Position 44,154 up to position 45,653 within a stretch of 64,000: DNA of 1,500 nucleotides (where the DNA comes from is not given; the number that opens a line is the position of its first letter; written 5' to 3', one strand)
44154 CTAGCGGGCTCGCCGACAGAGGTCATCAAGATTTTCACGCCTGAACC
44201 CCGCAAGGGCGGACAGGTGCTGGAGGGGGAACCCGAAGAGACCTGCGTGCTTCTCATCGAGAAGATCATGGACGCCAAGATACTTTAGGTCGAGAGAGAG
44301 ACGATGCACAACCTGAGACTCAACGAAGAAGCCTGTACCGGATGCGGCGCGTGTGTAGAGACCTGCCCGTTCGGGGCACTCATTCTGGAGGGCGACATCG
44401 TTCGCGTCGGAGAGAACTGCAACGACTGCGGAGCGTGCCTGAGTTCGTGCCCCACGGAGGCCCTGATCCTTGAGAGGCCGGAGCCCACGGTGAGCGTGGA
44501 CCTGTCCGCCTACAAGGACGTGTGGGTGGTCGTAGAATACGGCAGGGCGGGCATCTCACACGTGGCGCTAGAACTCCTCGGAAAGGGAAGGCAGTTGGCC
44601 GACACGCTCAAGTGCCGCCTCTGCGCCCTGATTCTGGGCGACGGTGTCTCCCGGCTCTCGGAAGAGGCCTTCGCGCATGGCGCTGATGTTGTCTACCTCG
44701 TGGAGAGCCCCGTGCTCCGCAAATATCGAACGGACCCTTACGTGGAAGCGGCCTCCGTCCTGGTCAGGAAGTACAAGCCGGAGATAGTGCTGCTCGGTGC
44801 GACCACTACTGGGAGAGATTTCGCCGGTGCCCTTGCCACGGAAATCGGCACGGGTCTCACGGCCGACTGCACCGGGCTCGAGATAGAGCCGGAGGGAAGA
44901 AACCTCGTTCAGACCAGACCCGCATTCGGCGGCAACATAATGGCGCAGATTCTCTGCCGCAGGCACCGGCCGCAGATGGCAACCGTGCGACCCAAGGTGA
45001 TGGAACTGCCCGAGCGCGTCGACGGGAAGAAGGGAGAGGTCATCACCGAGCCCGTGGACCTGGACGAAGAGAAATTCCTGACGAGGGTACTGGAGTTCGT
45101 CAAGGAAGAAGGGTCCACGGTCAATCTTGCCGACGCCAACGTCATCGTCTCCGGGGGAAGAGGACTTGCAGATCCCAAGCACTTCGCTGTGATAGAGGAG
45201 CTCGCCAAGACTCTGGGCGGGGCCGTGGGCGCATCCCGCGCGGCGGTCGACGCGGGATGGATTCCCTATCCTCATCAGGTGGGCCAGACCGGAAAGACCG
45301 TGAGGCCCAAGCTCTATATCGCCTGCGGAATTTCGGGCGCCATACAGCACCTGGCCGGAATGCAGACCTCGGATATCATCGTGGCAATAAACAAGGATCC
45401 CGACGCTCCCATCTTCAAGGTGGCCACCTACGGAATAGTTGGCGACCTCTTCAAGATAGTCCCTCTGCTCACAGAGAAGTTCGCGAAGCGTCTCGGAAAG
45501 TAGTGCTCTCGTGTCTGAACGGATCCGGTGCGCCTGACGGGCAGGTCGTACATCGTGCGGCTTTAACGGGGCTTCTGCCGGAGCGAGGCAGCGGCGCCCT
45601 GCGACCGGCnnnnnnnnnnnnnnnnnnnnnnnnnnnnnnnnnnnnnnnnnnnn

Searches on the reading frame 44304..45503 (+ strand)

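Call 89: search_protein_families(library=pfam, proteins=[window:44304-45503:+], max_evalue=0.001)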
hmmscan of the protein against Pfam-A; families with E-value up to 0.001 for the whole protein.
window:44304-45503:+ (399 aa): 14 families
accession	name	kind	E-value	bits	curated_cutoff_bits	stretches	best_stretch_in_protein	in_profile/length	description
PF01012.27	ETF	-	7.3e-45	153.4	26.7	1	73-252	1-179/181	Electron transfer flavoprotein domain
PF00766.25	ETF_alpha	-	4.1e-38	129.7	27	1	274-354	1-81/81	Electron transfer flavoprotein FAD-binding domain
PF00037.32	Fer4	-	3.6e-12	46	21.1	2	6-26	3-23/24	4Fe-4S binding domain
PF12837.12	Fer4_6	-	1e-09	38.3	25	1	7-26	5-24/24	4Fe-4S binding domain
PF12797.12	Fer4_2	-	2.5e-09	36.9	24.5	1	6-23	5-22/22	4Fe-4S binding domain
PF13187.11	Fer4_9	-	1.2e-08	35.3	27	1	10-53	1-51/52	4Fe-4S dicluster domain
PF12838.12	Fer4_7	-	1.6e-08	35.3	27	2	11-53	2-52/52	4Fe-4S dicluster domain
PF13237.11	Fer4_10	-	5.7e-08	33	25.5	1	5-50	3-53/53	4Fe-4S dicluster domain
PF13484.11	Fer4_16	-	7e-08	33.6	30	1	38-58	1-21/66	4Fe-4S double cluster binding domain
PF12800.12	Fer4_4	-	1.2e-05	25.7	24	1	9-24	2-17/17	4Fe-4S binding domain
PF12798.12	Fer4_3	-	4.7e-05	24.4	27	1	11-25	1-15/15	4Fe-4S binding domain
PF25160.1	LdpA_Fe-S-bd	-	0.00017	21.7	27.6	0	7-25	24-42/49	LdpA Fe-S cluster-binding domain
PF13183.11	Fer4_8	-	0.00018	22.4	27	0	10-24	53-67/68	4Fe-4S dicluster domain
PF14697.11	Fer4_21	-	0.00073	20.1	35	1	6-53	3-55/59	4Fe-4S dicluster domain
